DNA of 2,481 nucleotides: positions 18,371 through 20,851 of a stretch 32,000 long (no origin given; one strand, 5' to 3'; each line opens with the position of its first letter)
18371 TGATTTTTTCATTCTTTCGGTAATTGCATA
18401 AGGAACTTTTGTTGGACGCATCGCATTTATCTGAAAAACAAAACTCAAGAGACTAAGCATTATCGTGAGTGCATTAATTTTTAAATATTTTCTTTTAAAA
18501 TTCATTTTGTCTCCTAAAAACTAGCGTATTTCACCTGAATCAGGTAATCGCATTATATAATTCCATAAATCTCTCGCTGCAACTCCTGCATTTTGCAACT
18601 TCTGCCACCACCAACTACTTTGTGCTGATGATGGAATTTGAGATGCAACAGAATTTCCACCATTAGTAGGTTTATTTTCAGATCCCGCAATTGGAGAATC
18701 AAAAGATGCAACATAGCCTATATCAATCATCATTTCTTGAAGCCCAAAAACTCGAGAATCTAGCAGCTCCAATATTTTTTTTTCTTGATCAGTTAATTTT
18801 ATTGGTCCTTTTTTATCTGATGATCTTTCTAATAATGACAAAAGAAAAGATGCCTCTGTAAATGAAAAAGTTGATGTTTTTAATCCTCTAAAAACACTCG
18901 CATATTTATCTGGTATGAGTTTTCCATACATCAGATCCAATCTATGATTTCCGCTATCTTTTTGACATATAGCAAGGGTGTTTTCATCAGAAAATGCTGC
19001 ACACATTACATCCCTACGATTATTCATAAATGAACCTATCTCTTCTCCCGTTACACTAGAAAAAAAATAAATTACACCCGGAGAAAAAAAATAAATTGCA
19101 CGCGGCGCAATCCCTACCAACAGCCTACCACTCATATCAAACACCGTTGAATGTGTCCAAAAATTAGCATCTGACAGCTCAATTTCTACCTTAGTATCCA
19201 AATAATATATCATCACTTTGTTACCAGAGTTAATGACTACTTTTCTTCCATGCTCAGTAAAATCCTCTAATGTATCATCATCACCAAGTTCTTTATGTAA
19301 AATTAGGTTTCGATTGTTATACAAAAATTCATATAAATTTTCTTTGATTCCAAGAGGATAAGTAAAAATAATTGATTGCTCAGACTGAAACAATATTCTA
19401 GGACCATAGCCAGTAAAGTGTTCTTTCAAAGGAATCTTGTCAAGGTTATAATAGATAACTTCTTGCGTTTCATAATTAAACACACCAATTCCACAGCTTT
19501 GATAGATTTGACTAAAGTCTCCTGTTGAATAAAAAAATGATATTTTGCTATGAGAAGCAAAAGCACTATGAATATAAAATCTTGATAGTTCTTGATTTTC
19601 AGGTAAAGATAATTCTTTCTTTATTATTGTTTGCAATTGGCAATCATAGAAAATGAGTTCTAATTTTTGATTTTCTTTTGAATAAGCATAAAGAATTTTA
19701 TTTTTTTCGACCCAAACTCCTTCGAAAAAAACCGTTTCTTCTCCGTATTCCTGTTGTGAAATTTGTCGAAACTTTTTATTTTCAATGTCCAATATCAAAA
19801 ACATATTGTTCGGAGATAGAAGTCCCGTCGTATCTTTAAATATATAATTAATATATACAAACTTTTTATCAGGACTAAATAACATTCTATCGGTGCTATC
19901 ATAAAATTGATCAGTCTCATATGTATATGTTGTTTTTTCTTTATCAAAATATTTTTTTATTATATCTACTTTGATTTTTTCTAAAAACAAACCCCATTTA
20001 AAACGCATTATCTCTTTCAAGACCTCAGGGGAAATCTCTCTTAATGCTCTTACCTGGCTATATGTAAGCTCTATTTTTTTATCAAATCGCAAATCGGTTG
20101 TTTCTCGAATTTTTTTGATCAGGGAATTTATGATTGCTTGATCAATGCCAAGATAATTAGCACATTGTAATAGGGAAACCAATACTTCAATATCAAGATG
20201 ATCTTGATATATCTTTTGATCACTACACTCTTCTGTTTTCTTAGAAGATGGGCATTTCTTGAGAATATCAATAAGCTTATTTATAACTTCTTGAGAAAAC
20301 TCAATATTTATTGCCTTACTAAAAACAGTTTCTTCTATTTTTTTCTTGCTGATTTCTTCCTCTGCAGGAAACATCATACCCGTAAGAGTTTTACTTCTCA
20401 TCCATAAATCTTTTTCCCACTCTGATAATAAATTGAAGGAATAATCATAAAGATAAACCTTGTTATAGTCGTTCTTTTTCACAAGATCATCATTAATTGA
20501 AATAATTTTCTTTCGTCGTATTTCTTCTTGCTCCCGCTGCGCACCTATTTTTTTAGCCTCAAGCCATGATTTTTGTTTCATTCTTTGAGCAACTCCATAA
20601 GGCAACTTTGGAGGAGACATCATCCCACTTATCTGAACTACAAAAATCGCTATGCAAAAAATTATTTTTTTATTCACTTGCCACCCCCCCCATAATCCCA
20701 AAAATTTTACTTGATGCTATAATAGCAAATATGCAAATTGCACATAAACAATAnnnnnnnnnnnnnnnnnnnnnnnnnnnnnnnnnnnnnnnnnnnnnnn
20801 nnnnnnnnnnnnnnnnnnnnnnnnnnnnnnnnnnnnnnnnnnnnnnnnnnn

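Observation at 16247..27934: Five-member family of signal-peptide proteins combining Skp1/BTB-like or F-box-like N-regions with beta-propellers (E3 ubiquitin-ligase adaptor mimics?)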

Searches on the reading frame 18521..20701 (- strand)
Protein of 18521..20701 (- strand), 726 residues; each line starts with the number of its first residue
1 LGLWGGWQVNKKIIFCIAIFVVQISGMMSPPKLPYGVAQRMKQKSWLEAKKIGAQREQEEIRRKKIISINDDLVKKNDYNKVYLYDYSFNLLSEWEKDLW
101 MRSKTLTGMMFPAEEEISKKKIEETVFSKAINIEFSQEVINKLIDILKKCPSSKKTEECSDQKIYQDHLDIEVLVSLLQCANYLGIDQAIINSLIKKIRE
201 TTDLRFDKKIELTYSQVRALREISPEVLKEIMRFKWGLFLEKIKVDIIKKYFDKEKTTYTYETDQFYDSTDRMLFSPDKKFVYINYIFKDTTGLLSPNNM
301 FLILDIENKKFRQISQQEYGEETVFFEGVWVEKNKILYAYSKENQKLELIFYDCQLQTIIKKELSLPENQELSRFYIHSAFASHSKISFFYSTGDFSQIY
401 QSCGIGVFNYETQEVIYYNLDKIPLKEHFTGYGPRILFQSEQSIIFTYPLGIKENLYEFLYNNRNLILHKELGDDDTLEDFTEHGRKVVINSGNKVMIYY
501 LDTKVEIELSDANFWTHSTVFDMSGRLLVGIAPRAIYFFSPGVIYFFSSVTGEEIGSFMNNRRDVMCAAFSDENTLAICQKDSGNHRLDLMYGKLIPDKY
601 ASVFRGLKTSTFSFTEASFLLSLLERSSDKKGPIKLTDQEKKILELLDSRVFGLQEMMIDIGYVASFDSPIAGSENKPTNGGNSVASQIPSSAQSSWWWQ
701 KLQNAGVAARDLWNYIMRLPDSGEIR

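Call 3: search_protein_families(library=pfam, proteins=[window:18521-20701:-], max_evalue=1)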
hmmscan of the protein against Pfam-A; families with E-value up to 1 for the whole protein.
window:18521-20701:- (726 aa): 0 families

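Call 15: find_homologous_proteins(query=window:18521-20701:-, max_evalue=0.001)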
Query window:18521-20701:- (726 aa): 1 proteins with E <= 0.001 among 8000 candidates.
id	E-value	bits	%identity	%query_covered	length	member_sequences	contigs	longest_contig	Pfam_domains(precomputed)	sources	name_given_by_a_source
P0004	0.0e+0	1646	100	100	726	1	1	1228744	-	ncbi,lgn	-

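Call 53: search_protein_representatives(alignment_id=A6)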
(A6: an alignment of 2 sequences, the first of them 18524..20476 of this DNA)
Query: 2 sequences, 695 profile positions. Proteins with E-value up to 0.001 (for the whole library): 29; up to 1e-10: 16; up to 1e-30: 9. The best 29 are listed.
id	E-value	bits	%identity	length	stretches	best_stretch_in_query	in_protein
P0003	0.0e+00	1224.4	-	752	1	1-695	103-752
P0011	6.9e-84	299.1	-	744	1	51-637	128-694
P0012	5.3e-69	249.9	-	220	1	334-591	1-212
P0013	2.7e-60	221.1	-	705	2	386-689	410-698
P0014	5.9e-55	203.4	-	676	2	452-641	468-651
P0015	8.2e-54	199.7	-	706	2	447-628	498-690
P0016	5.4e-46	173.8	-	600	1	52-689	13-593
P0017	7.8e-40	153.5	-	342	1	332-636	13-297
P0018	2.8e-31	125.2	-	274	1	433-689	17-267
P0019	8.2e-28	113.7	-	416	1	5-355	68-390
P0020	1.2e-24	103.3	-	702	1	56-640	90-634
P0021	8.2e-24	100.5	-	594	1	136-630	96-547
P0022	2.4e-22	95.7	-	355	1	2-293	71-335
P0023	4.7e-16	74.9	-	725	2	55-297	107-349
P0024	2.5e-14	69.1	-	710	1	184-630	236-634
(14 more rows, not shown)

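Call 81: find_encoding_contigs(protein=P0011, flank=8000, max_places=3)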
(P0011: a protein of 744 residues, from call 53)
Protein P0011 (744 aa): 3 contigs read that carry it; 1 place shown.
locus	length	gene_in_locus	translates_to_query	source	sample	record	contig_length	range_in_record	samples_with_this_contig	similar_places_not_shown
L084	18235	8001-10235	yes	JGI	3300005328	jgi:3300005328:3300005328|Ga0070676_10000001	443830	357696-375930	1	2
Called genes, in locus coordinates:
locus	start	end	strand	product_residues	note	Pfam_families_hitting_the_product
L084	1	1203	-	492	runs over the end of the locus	PF00004:AAA, PF07728:AAA_5 (faint)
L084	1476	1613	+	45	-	-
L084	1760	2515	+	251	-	-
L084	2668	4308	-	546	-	PF00118:Cpn60_TCP1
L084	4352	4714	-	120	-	PF00166:Cpn10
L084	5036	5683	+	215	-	PF00834:Ribul_P_3_epim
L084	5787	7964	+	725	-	-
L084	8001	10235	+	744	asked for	PF23381:Beta-prop_IFT122_1st (weak)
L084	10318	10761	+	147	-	-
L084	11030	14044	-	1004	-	PF02743:dCache_1, PF14827:dCache_3 (weak), PF02743:dCache_1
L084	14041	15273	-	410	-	PF13433:Peripla_BP_5, PF13458:Peripla_BP_6, PF01094:ANF_receptor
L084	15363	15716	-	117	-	-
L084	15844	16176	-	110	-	PF00076:RRM_1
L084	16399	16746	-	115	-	PF00076:RRM_1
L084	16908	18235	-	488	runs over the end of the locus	-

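Call 82: list_cluster_members(proteins=[P0011, P0013, P0014, P0015, P0016, P0020, P0021, P0023, P0024, P0002])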
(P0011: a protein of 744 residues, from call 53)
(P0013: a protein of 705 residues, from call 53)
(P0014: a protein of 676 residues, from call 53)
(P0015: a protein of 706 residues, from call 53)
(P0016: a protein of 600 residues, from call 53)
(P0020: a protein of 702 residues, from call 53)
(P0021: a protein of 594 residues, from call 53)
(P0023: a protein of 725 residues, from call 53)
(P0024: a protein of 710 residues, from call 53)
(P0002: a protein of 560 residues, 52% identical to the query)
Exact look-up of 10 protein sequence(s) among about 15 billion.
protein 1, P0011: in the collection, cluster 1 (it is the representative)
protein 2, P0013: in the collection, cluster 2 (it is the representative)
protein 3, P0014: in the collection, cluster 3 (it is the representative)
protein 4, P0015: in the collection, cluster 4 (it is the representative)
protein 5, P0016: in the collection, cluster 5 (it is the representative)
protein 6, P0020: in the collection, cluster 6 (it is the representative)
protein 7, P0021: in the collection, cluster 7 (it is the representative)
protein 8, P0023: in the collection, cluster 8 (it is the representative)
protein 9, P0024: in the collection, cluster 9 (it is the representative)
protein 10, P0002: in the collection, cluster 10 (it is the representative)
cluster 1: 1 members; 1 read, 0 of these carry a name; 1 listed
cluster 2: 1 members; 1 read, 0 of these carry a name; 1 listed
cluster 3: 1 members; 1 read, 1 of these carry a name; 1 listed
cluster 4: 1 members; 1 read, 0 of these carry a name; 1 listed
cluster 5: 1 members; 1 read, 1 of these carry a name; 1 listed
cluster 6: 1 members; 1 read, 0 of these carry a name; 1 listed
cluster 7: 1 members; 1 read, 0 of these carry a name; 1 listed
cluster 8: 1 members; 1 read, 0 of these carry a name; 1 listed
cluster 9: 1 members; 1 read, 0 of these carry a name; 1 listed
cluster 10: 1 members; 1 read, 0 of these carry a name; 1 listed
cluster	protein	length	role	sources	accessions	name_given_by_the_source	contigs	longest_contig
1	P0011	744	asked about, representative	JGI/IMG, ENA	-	-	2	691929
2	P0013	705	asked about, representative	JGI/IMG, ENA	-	-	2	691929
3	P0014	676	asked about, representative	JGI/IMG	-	WD40 repeat protein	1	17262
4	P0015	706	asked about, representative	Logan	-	-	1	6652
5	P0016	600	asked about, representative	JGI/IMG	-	WD40 repeat protein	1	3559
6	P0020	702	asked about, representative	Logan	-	-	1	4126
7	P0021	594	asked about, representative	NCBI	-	-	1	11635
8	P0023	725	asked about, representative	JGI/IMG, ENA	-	-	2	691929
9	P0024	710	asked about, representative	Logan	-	-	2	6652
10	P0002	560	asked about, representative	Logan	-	-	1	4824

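Call 91: search_protein_families(library=ncbifam, proteins=[window:18521-20701:-, P0011], max_evalue=1)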
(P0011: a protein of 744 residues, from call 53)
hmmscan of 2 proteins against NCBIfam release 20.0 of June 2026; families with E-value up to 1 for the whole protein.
window:18521-20701:- (726 aa): 0 families

P0011 (744 aa): 0 families

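Call 97: find_encoding_contigs(protein=P0015, flank=6000, max_places=2)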
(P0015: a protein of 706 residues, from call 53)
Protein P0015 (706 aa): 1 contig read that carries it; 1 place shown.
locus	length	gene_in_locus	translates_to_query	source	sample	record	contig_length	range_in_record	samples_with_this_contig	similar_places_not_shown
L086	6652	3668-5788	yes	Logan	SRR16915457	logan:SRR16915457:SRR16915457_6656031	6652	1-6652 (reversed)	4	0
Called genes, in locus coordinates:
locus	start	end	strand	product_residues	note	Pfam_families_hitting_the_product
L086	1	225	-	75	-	?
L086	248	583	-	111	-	PF00166:Cpn10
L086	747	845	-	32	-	-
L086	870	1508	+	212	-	PF00834:Ribul_P_3_epim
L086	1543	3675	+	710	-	PF25174:Beta-prop_THOC3 (faint)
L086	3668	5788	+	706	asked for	PF00400:WD40 (faint), PF23381:Beta-prop_IFT122_1st (weak)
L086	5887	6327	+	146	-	-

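Call 98: find_encoding_contigs(protein=P0013, flank=8000, max_places=2)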
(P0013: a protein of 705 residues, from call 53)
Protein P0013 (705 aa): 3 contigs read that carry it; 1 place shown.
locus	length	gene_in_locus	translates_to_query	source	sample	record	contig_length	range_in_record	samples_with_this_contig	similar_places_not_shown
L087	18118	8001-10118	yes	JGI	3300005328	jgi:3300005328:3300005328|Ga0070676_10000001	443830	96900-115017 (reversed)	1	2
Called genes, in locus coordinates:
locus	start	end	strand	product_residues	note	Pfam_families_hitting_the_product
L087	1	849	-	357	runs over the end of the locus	PF17761:DUF1016_N, PF06250:YhcG_C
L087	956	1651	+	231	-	-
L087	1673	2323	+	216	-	-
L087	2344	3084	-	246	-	PF00121:TIM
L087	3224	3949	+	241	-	-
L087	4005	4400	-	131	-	-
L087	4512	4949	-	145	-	-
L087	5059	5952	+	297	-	-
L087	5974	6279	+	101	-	PF01909:NTP_transf_2 (weak), PF18765:Polbeta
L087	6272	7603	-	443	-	PF01541:GIY-YIG, PF27096:UvrC_M, PF08459:UvrC_RNaseH_dom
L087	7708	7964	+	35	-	-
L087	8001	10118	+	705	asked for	PF23381:Beta-prop_IFT122_1st (faint)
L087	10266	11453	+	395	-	PF01551:Peptidase_M23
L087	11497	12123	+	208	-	-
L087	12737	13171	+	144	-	PF02685:Glucokinase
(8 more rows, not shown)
